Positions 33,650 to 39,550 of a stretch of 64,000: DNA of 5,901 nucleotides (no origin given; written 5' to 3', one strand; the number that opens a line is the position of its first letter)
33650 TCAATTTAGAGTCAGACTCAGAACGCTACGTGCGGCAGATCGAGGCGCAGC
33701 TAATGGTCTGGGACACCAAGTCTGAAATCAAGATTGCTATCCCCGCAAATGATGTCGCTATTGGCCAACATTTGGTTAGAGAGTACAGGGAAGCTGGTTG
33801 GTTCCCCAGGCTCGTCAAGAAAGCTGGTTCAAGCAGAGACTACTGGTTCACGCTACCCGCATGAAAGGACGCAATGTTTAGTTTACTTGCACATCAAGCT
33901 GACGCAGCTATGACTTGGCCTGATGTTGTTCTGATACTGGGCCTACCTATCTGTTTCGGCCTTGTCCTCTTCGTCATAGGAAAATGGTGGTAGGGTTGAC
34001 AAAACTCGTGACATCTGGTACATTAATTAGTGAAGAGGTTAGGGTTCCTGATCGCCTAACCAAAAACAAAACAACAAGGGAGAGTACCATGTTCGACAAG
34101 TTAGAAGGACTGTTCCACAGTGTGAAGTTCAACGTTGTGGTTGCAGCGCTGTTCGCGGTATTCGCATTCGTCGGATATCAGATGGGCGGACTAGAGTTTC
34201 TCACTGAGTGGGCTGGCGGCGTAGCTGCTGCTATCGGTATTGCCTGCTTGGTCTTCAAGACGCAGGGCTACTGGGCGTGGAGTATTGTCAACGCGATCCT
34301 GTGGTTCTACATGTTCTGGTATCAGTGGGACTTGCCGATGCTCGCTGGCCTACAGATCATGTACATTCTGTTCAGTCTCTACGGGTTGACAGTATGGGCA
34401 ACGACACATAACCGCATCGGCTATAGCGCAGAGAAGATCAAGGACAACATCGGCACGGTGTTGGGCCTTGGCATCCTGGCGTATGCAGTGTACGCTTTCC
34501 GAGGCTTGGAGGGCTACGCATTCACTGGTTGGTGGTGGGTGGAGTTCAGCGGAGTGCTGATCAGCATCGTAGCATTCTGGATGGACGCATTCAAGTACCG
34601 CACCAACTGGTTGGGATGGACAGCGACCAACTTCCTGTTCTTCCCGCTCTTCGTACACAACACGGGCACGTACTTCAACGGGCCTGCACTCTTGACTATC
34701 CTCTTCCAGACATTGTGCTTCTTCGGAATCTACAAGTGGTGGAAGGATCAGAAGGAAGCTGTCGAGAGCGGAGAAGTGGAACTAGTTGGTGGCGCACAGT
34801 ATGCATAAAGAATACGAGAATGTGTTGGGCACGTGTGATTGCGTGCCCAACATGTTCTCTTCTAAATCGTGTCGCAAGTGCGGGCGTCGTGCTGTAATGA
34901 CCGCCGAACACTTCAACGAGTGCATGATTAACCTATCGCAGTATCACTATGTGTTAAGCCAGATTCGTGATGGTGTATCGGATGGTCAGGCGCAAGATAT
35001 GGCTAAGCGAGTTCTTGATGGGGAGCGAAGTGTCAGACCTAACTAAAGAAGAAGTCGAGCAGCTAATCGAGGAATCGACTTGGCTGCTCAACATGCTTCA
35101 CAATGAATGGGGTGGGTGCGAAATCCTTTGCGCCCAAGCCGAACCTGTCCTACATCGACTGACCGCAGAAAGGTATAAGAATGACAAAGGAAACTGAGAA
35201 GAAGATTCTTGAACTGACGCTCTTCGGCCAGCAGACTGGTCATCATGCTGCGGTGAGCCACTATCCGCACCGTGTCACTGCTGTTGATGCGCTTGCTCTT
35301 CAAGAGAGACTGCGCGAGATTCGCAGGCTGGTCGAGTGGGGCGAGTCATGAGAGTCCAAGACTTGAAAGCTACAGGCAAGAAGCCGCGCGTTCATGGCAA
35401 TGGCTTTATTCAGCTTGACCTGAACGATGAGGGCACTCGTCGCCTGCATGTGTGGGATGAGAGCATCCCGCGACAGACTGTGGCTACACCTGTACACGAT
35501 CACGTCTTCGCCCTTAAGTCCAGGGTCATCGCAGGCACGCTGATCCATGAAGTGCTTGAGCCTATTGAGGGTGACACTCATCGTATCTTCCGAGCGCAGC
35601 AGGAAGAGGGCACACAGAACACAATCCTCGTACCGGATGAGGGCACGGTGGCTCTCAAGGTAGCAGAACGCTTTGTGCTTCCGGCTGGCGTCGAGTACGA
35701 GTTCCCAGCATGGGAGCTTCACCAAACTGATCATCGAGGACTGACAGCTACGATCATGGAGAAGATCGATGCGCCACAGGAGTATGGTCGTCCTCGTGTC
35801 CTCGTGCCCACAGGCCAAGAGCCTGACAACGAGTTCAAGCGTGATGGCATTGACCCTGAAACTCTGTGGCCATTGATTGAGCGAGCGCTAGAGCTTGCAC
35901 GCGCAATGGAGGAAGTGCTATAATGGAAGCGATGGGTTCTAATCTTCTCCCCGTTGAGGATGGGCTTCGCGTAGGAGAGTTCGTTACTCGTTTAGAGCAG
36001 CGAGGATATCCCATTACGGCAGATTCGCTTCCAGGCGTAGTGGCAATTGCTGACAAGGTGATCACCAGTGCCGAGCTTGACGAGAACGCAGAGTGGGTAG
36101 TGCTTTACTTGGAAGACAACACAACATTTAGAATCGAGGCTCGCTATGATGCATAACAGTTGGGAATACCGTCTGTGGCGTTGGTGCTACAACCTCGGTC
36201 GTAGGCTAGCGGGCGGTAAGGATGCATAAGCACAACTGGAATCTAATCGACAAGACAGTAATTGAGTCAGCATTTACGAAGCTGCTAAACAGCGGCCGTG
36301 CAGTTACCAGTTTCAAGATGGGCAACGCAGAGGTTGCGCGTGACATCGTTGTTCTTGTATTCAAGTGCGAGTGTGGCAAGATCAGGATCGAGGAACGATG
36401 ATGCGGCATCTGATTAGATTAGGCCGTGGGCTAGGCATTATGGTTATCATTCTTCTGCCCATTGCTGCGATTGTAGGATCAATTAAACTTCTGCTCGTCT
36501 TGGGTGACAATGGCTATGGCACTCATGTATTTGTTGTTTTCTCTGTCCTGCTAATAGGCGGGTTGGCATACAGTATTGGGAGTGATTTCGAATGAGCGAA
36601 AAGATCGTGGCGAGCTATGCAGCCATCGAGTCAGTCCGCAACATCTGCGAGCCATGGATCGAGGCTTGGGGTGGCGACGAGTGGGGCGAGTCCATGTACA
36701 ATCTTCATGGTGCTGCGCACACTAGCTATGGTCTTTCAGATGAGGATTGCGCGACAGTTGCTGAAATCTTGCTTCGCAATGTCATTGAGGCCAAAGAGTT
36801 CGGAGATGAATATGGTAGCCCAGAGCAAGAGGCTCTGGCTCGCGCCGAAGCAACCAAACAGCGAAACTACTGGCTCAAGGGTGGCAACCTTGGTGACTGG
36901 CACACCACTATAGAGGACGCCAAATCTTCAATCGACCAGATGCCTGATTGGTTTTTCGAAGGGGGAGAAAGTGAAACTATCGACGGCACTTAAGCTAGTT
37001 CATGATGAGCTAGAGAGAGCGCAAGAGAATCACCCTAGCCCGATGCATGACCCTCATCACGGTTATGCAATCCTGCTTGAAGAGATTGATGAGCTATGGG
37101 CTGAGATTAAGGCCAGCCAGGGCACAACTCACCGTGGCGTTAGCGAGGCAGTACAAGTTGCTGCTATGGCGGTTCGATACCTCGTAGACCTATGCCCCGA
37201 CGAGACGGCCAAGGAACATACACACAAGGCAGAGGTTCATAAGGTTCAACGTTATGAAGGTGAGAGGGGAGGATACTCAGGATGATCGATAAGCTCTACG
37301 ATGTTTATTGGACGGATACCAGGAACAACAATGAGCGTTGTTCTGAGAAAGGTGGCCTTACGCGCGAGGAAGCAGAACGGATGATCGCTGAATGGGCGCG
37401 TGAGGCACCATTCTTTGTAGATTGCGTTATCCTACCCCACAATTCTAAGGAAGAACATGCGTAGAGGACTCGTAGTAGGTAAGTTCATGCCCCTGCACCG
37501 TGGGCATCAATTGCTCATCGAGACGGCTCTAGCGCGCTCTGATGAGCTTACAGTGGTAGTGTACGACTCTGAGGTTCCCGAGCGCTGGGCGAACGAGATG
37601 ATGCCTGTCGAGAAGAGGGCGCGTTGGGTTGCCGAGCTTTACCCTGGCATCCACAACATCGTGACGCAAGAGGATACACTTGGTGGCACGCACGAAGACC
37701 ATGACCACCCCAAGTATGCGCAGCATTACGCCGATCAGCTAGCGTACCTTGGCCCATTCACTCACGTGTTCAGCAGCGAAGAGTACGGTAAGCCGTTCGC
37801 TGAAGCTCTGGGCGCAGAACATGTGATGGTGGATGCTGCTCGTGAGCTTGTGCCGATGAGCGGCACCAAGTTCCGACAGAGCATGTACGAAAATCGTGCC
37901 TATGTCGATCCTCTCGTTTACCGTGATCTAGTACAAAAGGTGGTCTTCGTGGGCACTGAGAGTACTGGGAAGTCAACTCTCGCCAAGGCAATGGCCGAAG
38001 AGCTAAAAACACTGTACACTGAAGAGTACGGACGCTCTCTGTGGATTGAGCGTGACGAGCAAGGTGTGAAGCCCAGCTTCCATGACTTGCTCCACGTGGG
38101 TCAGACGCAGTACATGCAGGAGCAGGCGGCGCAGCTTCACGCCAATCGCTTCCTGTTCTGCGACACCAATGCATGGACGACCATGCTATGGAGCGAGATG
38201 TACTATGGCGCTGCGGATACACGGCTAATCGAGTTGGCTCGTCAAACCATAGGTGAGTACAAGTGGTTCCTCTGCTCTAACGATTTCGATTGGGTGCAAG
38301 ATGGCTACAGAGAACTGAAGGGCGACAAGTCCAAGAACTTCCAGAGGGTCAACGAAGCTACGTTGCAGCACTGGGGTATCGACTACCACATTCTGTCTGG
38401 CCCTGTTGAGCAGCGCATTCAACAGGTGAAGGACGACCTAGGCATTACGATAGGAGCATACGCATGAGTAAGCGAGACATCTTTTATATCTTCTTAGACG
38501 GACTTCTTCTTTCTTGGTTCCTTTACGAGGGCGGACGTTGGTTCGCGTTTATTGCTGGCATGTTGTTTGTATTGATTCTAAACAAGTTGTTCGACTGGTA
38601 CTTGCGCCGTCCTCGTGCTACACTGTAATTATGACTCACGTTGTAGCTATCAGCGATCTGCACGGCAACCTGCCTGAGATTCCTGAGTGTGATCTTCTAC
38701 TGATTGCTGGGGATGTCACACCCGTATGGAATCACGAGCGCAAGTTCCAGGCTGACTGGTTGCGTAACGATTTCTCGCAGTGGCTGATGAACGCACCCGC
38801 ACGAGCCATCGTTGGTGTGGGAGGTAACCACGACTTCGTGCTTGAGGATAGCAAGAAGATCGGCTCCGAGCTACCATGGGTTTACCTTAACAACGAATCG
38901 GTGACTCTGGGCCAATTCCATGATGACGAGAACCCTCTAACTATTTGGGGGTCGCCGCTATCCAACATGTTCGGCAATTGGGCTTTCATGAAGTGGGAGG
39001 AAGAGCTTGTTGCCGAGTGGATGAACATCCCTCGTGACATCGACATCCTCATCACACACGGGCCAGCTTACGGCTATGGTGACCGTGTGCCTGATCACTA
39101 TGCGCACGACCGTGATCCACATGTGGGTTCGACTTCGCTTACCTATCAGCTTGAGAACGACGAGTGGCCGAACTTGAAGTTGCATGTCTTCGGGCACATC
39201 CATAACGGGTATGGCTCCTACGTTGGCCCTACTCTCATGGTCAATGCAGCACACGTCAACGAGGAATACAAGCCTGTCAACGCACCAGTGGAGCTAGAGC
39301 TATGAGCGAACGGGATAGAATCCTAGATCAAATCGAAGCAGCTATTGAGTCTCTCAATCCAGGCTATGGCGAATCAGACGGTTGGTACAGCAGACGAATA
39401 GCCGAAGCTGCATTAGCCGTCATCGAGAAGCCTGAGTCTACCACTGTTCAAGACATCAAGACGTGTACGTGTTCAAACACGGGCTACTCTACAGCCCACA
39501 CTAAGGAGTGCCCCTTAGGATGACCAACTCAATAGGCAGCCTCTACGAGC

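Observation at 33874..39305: NAD+ salvage genes in a phage: PnuC-like transporter, NadR (NMNAT + ribosylnicotinamide kinase), MazG-like NTP-PPase and a metallophosphoesterase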

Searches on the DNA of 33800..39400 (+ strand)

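Call 5: search_dna_similar(query=window:33800-39400:+, collection=phages, mode=near, max_rows=25)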
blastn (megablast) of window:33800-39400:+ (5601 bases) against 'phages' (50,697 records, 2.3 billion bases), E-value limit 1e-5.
No match.

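Call 70: search_rna_families(source=window, start=33950, end=34150, threshold=evalue, max_evalue=10, show_alignments=3)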
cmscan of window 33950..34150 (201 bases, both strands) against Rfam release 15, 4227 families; matches with E-value up to 10: 1.
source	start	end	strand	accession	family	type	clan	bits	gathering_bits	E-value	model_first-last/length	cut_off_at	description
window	33966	33999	-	RF02946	cow-rumen-1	Gene; sRNA;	-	11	53.4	7.6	1-61/61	no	cow-rumen-1 RNA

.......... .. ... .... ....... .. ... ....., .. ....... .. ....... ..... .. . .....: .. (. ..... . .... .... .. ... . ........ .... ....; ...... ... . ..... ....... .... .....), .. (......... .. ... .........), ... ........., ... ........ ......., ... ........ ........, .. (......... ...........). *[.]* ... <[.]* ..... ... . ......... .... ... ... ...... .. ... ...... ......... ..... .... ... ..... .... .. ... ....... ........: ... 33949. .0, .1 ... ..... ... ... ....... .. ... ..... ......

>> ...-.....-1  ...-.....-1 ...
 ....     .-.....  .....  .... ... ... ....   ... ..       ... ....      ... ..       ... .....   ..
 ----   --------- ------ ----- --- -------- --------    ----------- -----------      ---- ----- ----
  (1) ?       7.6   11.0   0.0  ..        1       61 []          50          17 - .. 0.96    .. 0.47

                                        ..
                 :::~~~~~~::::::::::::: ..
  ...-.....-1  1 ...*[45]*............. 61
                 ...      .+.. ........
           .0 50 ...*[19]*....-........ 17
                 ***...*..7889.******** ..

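Call 74: search_rna_families(sources=[L006, L013, L044, L048, L041, L001, L039, L056], threshold=evalue, max_evalue=1, show_alignments=3)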
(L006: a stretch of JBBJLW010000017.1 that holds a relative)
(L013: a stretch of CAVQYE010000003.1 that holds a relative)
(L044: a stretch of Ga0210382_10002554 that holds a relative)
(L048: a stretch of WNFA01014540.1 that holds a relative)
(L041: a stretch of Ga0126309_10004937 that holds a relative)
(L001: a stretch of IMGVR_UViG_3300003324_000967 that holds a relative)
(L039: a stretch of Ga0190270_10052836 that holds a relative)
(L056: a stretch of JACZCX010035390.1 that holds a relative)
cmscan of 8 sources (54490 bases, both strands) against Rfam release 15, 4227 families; matches with E-value up to 1: 1.
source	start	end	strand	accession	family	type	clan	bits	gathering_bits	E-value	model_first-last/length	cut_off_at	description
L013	2307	2494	+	RF02225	sX6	Gene; sRNA;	-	24.4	40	0.025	1-342/342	no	Proteobacterial sRNA sX6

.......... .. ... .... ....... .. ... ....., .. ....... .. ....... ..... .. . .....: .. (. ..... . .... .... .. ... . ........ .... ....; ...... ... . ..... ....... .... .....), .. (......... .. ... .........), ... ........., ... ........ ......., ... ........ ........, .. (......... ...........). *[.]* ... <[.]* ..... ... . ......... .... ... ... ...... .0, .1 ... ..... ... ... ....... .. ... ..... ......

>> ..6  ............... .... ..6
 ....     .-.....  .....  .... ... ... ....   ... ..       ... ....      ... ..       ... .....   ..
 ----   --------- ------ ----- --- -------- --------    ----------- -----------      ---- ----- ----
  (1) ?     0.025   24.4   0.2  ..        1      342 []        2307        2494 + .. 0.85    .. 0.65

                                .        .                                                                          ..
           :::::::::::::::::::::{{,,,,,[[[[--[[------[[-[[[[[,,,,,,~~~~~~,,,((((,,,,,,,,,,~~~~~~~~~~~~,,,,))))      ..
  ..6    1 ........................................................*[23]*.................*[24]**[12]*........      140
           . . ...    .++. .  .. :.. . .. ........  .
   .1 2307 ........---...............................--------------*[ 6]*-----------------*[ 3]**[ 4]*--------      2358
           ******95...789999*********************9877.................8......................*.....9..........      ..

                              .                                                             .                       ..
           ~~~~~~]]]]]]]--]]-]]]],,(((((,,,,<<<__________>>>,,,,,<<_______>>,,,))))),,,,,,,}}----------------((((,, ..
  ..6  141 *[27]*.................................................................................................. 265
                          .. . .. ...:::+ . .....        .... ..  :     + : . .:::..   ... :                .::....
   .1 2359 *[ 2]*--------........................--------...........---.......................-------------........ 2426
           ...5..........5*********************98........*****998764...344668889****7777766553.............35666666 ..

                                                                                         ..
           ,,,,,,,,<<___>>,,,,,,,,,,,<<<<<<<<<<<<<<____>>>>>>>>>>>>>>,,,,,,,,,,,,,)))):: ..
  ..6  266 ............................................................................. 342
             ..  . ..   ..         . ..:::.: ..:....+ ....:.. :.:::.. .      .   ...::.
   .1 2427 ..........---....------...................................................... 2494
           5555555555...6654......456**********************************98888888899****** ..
